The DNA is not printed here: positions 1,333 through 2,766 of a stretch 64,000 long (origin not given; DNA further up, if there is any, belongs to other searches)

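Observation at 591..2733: Self-contained two-gene cassette of unknown function (Cys-rich 377-aa protein plus lipoprotein) in the tRNA-adjacent island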

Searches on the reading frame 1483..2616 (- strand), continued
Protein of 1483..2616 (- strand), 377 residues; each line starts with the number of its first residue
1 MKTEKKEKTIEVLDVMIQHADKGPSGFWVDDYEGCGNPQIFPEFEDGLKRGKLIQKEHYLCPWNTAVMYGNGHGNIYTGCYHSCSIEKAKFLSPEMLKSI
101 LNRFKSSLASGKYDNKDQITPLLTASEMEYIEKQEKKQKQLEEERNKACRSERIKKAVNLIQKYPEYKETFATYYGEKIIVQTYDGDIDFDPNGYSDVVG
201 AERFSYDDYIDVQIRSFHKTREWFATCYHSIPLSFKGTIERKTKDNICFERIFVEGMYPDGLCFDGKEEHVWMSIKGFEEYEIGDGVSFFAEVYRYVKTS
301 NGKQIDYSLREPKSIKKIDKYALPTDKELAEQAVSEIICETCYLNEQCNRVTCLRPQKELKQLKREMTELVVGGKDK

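Call 33: search_protein_families(library=pfam, proteins=[P0317, P0361, P0371, P0344, P0290, P0281, P0243, P0319, P0273, P0383], max_evalue=0.01)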
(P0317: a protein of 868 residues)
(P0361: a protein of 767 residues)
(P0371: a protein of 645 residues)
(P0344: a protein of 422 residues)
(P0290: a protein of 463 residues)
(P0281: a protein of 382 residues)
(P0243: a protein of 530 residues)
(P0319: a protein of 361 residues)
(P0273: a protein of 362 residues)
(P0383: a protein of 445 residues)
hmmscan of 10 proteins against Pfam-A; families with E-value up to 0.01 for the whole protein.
P0317 (868 aa): 12 families
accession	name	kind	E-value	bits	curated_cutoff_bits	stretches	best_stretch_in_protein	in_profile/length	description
PF04055.27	Radical_SAM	-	4.9e-17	63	29.5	1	394-502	6-123/166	Radical SAM superfamily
PF01381.28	HTH_3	-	1.1e-16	61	23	1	695-745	1-51/55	Helix-turn-helix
PF13560.12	HTH_31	-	4.9e-08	33.6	27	1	696-746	7-58/64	Helix-turn-helix domain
PF12844.13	HTH_19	-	2.3e-05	24.6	30.2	1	695-746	4-55/64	Helix-turn-helix domain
PF13353.11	Fer4_12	-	0.00013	22.7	22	1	390-461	10-85/137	4Fe-4S single cluster domain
PF14549.12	P22_Cro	-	0.00031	20.9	30.2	1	706-736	12-40/60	DNA-binding transcriptional regulator Cro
PF13443.12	HTH_26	-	0.0004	21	22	1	699-744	6-52/63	Cro/C1-type HTH DNA-binding domain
PF13412.12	HTH_24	-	0.0016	18.4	21.9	1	697-722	11-36/48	Winged helix-turn-helix DNA-binding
PF15943.11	YdaS_toxin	-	0.0024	18.1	30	1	705-730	10-36/65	Bacterial toxin YdaS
PF13384.12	HTH_23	-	0.0045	17.2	24.6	0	698-723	14-37/50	Homeodomain-like domain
PF04545.22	Sigma70_r4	-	0.0064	16.4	24.1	0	701-722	18-39/50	Sigma-70, region 4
PF07022.19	Phage_CI_repr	-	0.0084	16.9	22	0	705-745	14-53/65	Bacteriophage CI repressor helix-turn-helix domain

P0361 (767 aa): 2 families
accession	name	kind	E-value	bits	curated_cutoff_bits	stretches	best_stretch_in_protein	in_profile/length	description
PF04055.27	Radical_SAM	-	1.9e-16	61.1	29.5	1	481-610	7-139/166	Radical SAM superfamily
PF13353.11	Fer4_12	-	3.2e-05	24.7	22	1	478-575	12-114/137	4Fe-4S single cluster domain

P0371 (645 aa): 2 families
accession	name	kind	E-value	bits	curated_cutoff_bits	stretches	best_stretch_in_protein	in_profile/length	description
PF04055.27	Radical_SAM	-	1.4e-16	61.5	29.5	1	366-497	7-142/166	Radical SAM superfamily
PF13353.11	Fer4_12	-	7.7e-05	23.4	22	1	363-460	12-114/137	4Fe-4S single cluster domain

P0344 (422 aa): 0 families

P0290 (463 aa): 0 families

P0281 (382 aa): 0 families

P0243 (530 aa): 0 families

P0319 (361 aa): 0 families

P0273 (362 aa): 0 families

P0383 (445 aa): 0 families

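Call 34: search_solved_structures(query=A1, max_evalue=10)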
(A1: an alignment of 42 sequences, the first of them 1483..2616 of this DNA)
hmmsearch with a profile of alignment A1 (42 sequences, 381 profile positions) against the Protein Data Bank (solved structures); distinct sequences matched with E-value up to 10: 2.
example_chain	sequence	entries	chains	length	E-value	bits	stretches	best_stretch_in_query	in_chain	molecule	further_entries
6kta_A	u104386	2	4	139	0.67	12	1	209-301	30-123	HTH-type transcriptional regulator MntR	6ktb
3keb_A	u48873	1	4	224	3.9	9.5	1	104-164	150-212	Probable thiol peroxidase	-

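Call 36: search_protein_families(library=ncbifam, proteins=[P0317, P0361, P0371, P0344, P0290, P0281, P0243], max_evalue=0.01)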
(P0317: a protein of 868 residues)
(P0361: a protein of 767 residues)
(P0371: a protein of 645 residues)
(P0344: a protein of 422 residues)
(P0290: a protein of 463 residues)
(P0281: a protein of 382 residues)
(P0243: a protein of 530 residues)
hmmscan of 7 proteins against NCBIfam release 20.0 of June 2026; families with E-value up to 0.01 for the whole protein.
P0317 (868 aa): 52 families (the best 25 are shown)
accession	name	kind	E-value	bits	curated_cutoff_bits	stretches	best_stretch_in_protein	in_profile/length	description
NF038283.1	viperin_w_prok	equivalog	7.3e-66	222.2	180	1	385-680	2-281/281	viperin family antiviral radical SAM protein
TIGR04278.1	viperin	exception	3.7e-14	52.5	450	1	377-570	51-242/347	antiviral radical SAM protein viperin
TIGR02666.1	moaA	equivalog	2.5e-13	49.7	284.05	1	389-549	14-177/336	GTP 3',8-cyclase MoaA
TIGR02668.1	moaA_archaeal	equivalog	6.5e-13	48.3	325.25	1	387-543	12-165/303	GTP 3',8-cyclase MoaA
NF041951.1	phage_RstR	subfamily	3.8e-12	46.4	80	1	693-776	5-85/108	RstR family transcriptional repressor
TIGR04055.1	rSAM_NirJ2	equivalog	2.4e-11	43.8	500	1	393-496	8-113/326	putative heme d1 biosynthesis radical SAM protein NirJ2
TIGR04317.1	W_rSAM_matur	equivalog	1.1e-10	41.2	380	1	387-577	6-197/349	tungsten cofactor oxidoreductase radical SAM maturase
NF001199.0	PRK00164.2-1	equivalog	1.7e-10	40.5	231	1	389-543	16-167/308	GTP 3',8-cyclase MoaA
NF045574.1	sacti_mat_StsB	exception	3e-10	39.5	625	1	380-576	91-281/466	StsB family radical SAM/SPASM domain sactipeptide maturase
TIGR04347.1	pseudo_SAM_Halo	equivalog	7.4e-10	38.6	525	1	380-491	33-147/390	TIGR04347 family pseudo-SAM/SPASM protein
TIGR03070.1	couple_hipB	subfamily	8e-10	38.5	71.65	1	694-744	6-56/58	type II toxin-antitoxin system Y4mF family antitoxin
TIGR04546.1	rSAM_ahbC_deAc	equivalog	1.1e-09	37.6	650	1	382-488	36-140/390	12,18-didecarboxysiroheme deacetylase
TIGR04054.1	rSAM_NirJ1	equivalog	1.3e-09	37.2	650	1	387-491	38-145/387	putative heme d1 biosynthesis radical SAM protein NirJ1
TIGR04303.1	GeoRSP_rSAM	equivalog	4.9e-09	36.2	400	1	387-498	7-118/325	GeoRSP system radical SAM/SPASM protein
TIGR04051.1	rSAM_NirJ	equivalog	9.5e-09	34.7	515.45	1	390-492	7-112/354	heme d1 biosynthesis radical SAM protein NirJ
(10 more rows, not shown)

P0361 (767 aa): 30 families (the best 25 are shown)
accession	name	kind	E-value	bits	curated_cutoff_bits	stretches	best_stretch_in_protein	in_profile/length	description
NF038283.1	viperin_w_prok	equivalog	2.9e-66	223.5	180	1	472-759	3-281/281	viperin family antiviral radical SAM protein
TIGR04278.1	viperin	exception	3.5e-21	75.6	450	1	470-654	58-240/347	antiviral radical SAM protein viperin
TIGR02666.1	moaA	equivalog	3.1e-14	52.7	284.05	1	476-633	15-175/336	GTP 3',8-cyclase MoaA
TIGR02668.1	moaA_archaeal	equivalog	5.1e-13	48.7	325.25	1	474-656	13-192/303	GTP 3',8-cyclase MoaA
TIGR04303.1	GeoRSP_rSAM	equivalog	1.6e-11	44.4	400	1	471-628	5-155/325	GeoRSP system radical SAM/SPASM protein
TIGR04317.1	W_rSAM_matur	equivalog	3.8e-10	39.4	380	1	472-643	5-182/349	tungsten cofactor oxidoreductase radical SAM maturase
TIGR04054.1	rSAM_NirJ1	equivalog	5.8e-10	38.3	650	1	478-577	43-145/387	putative heme d1 biosynthesis radical SAM protein NirJ1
TIGR04250.1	SCM_rSAM_ScmE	equivalog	7e-10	38.3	400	1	473-584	5-120/358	SynChlorMet cassette radical SAM/SPASM protein ScmE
TIGR04055.1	rSAM_NirJ2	equivalog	1.2e-09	38.1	500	1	479-581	8-112/326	putative heme d1 biosynthesis radical SAM protein NirJ2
TIGR04546.1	rSAM_ahbC_deAc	equivalog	5.4e-09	35.3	650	1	477-574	45-140/390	12,18-didecarboxysiroheme deacetylase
TIGR04133.1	rSAM_w_lipo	hypoth_equivalog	8.9e-09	34.7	425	1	480-676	33-227/350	TIGR04133 family radical SAM/SPASM protein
TIGR04251.1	SCM_rSAM_ScmF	equivalog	1.3e-08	34.6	400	1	473-562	6-100/353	SynChlorMet cassette radical SAM/SPASM protein ScmF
NF045574.1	sacti_mat_StsB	exception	2e-08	33.5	625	1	473-672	98-286/466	StsB family radical SAM/SPASM domain sactipeptide maturase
TIGR04340.1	rSAM_ACGX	hypoth_equivalog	2.8e-08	33.4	400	1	470-562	2-102/341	radical SAM/SPASM domain protein, ACGX system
TIGR04347.1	pseudo_SAM_Halo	equivalog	8.6e-08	31.8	525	1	468-576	35-146/390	TIGR04347 family pseudo-SAM/SPASM protein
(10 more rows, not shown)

P0371 (645 aa): 35 families (the best 25 are shown)
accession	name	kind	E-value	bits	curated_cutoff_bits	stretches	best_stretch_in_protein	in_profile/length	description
NF038283.1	viperin_w_prok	equivalog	1.2e-69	234.7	180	1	356-645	2-281/281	viperin family antiviral radical SAM protein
TIGR04303.1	GeoRSP_rSAM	equivalog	3.2e-19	69.7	400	1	357-575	6-219/325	GeoRSP system radical SAM/SPASM protein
TIGR04278.1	viperin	exception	9.3e-17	61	450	1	351-574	54-284/347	antiviral radical SAM protein viperin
TIGR02666.1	moaA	equivalog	1.2e-11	44.2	284.05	1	360-568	14-227/336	GTP 3',8-cyclase MoaA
TIGR04317.1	W_rSAM_matur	equivalog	1.7e-11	43.8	380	1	358-532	6-183/349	tungsten cofactor oxidoreductase radical SAM maturase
TIGR04133.1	rSAM_w_lipo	hypoth_equivalog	2.4e-11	43.2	425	1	366-563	34-230/350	TIGR04133 family radical SAM/SPASM protein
NF045574.1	sacti_mat_StsB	exception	8.3e-11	41.4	625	1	351-545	91-281/466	StsB family radical SAM/SPASM domain sactipeptide maturase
TIGR02668.1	moaA_archaeal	equivalog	1.1e-10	41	325.25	1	358-536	12-189/303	GTP 3',8-cyclase MoaA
TIGR04546.1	rSAM_ahbC_deAc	equivalog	4.8e-10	38.8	650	1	359-462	42-148/390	12,18-didecarboxysiroheme deacetylase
TIGR04051.1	rSAM_NirJ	equivalog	2.6e-09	36.5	515.45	1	362-464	8-113/354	heme d1 biosynthesis radical SAM protein NirJ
TIGR04347.1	pseudo_SAM_Halo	equivalog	3.2e-09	36.6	525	1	344-570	26-247/390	TIGR04347 family pseudo-SAM/SPASM protein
TIGR04055.1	rSAM_NirJ2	equivalog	2.3e-08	34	500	1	364-467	8-113/326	putative heme d1 biosynthesis radical SAM protein NirJ2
NF001199.0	PRK00164.2-1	equivalog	2.5e-08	33.5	231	1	359-520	15-172/308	GTP 3',8-cyclase MoaA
TIGR04054.1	rSAM_NirJ1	equivalog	3.3e-08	32.6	650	1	360-463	40-146/387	putative heme d1 biosynthesis radical SAM protein NirJ1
TIGR04545.1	rSAM_ahbD_hemeb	equivalog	6.4e-08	32.4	500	1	362-462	6-109/339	heme b synthase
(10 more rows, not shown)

P0344 (422 aa): 0 families

P0290 (463 aa): 0 families

P0281 (382 aa): 0 families

P0243 (530 aa): 0 families

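Call 39: find_related_loci(query=A1, collection=genome_contigs, flank=10000)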
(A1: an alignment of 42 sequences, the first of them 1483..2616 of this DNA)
Query A1 (377 aa) in genome_contigs; peptide patterns used: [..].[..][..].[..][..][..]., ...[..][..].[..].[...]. (x = any residue, [..] = any of these).
189 stretches matched a pattern; 126 encode a relative of the query (tblastn E <= 1e-3); the best 80 are kept; 80 distinct loci.
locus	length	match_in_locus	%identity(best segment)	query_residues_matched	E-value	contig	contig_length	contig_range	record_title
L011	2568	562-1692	99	1-377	0e+0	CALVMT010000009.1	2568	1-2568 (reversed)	MAG: uncultured Clostridia bacterium isolate E09__bin3 genome assembly, contig: E09__k127_3758728, whole genome shotgun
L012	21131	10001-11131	84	1-377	0e+0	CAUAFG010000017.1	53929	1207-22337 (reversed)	MAG TPA_asm: uncultured Ruminococcus sp. isolate ERR9578272_bin.21_MetaWRAP_v1.3_MAG genome assembly, contig: ERZ1853395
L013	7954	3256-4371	62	1-371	3e-161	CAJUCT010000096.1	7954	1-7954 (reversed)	MAG TPA_asm: uncultured Acetatifactor sp. isolate MGBC118768 genome assembly, contig: MGBC118768.96, whole genome shotgu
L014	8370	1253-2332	61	1-355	3e-156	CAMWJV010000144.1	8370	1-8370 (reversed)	MAG TPA_asm: uncultured Lachnospiraceae bacterium isolate SRR14411261_bin.17_metawrap_v1.3_MAG genome assembly, contig:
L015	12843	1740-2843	59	6-373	8e-156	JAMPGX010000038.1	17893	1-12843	MAG: bacterium isolate NALB_7961_32 Scaffold_#38__SCF_038___17893_bp, whole genome shotgun sequence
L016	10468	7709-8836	82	1-377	0e+0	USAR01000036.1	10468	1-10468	uncultured Ruminococcaceae bacterium isolate UMGS1532 genome assembly, contig: NODE_1400_length_10468_cov_3.292231, whol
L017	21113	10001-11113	57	4-371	3e-154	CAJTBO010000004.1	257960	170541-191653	Lachnospiraceae bacterium isolate A24_16.AM.DSS genome assembly, contig: MGBC000040.4, whole genome shotgun sequence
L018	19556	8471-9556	59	6-367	1e-151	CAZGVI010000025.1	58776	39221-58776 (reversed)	MAG TPA_asm: uncultured Acetatifactor sp. isolate SRP287540_co1_466 genome assembly, contig: NODE_443_length_58776_cov_2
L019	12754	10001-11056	59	12-360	7e-149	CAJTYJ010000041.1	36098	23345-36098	MAG TPA_asm: uncultured Lachnospiraceae bacterium isolate MGBC114924 genome assembly, contig: MGBC114924.41, whole genom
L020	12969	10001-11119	57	5-377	4e-148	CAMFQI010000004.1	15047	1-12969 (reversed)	MAG: uncultured Eubacterium sp. isolate SRR15725432_bin.9_metaWRAP_v1.3_MAG genome assembly, contig: ERZ10622456.351, wh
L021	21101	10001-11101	72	1-367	0e+0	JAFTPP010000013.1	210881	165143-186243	MAG: Lachnospiraceae bacterium isolate RGIG4034 Roe_deer_Cecum-5__c4673, whole genome shotgun sequence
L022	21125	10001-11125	56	1-371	1e-144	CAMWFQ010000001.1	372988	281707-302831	MAG TPA_asm: uncultured Lachnospiraceae bacterium isolate SRR13528209_bin.12_metawrap_v1.3_MAG genome assembly, contig:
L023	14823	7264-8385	57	3-376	2e-144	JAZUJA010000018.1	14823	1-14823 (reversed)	MAG: Acutalibacteraceae bacterium isolate T1900045261_TH20190031.MAGScoT_cleanbin_000006 SGB_5819_k141_707377, whole gen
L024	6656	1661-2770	57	3-372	2e-143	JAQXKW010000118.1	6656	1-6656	MAG: Clostridia bacterium isolate SUG1287 k141_4233886, whole genome shotgun sequence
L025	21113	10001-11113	56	4-371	2e-142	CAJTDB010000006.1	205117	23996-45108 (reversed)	Lachnospiraceae bacterium isolate B56_56_CC_H genome assembly, contig: MGBC000116.6, whole genome shotgun sequence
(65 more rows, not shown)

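Call 40: find_related_loci(query=A1, collection=viral_contigs, flank=10000)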
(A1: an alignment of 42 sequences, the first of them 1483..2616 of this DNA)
Query A1 (377 aa) in viral_contigs; peptide patterns used: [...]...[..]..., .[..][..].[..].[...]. (x = any residue, [..] = any of these).
47 stretches matched a pattern; 3 encode a relative of the query (tblastn E <= 1e-3); 3 distinct loci.
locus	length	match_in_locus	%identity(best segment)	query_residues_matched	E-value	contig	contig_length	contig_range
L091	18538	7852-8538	44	154-377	1e-54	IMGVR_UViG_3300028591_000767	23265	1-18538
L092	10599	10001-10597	42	154-348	3e-43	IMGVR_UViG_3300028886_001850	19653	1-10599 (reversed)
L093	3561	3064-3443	60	225-350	4e-38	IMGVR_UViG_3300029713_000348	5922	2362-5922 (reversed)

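Call 52: fold_search(model_id=the predicted structure, library=viral)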
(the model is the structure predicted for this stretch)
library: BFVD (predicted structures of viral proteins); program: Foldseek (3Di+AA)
matches with E <= 10: 706; with E <= 0.001: 0
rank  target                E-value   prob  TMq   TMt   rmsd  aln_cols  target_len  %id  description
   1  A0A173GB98            1.6e-03  1.00  0.15  0.45   8.3       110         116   18  (no name in the UniProt tables at hand)
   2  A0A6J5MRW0            2.0e-03  0.91  0.13  0.32  14.7       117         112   14  DUF3127 domain-containing protein [uncultured Caudovirales phage]
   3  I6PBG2                2.1e-03  0.82  0.13  0.23  11.7       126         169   12  (no name in the UniProt tables at hand)
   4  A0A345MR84            2.3e-03  0.92  0.13  0.34   8.5       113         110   12  (no name in the UniProt tables at hand)
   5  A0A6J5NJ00            2.8e-03  0.97  0.14  0.35   6.8        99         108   17  Uncharacterized protein [uncultured Caudovirales phage]
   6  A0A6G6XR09            3.8e-03  0.99  0.15  0.39   6.1        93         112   12  (no name in the UniProt tables at hand)
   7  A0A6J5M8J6            3.8e-03  0.90  0.13  0.31  10.8       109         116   13  Uncharacterized protein [uncultured Caudovirales phage]
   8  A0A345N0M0            3.8e-03  0.77  0.12  0.22  11.2       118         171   14  (no name in the UniProt tables at hand)
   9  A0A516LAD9            4.8e-03  0.92  0.13  0.34  10.0       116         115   16  (no name in the UniProt tables at hand)
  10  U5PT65                5.4e-03  0.95  0.16  0.37   8.3       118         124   14  Single stranded DNA-binding protein [Clavibacter phage CN1A]
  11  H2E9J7                5.7e-03  0.90  0.13  0.12  12.1       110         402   12  ATP-dependent RecD2 DNA helicase-like helix-hairpin-helix domain-containing protein [Megavirus courdo7]
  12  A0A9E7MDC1            6.0e-03  0.92  0.16  0.35   8.0       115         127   14  (no name in the UniProt tables at hand)
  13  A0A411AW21            6.4e-03  0.87  0.12  0.17  10.1       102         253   14  Uncharacterized protein [Pantoea phage vB_PagM_LIET2]
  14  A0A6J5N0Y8            7.2e-03  0.91  0.14  0.39   7.3        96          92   16  DUF3127 domain-containing protein [uncultured Caudovirales phage]
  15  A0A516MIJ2            7.6e-03  0.97  0.15  0.32   7.2       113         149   11  (no name in the UniProt tables at hand)
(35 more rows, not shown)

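Call 54: search_dna_similar(query=window:1483-2616:-, collection=phages, mode=protein, max_evalue=0.001)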
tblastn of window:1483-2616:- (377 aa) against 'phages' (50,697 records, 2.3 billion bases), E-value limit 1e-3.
No match.

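Call 56: search_dna_similar(query=window:1483-2616:-, collection=plasmids, mode=protein, max_evalue=0.001)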
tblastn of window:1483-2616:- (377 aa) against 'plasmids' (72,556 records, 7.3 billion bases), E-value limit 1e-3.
Records with a match: 1; places in all: 1; records where one place covers at least 80% of the query: 0.
Best place of each record, by identity: <60% 1.
By first word of the organism name: Lactobacillus 1.
By predicted mobility (MOB-suite, as given by PLSDB): non-mobilizable 1.
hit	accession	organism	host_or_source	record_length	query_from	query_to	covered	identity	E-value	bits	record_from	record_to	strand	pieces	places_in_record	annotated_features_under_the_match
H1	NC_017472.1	Lactobacillus amylovorus GRL1118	pig,ileum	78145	164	352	50%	41.9%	6e-39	155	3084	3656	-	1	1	hypothetical protein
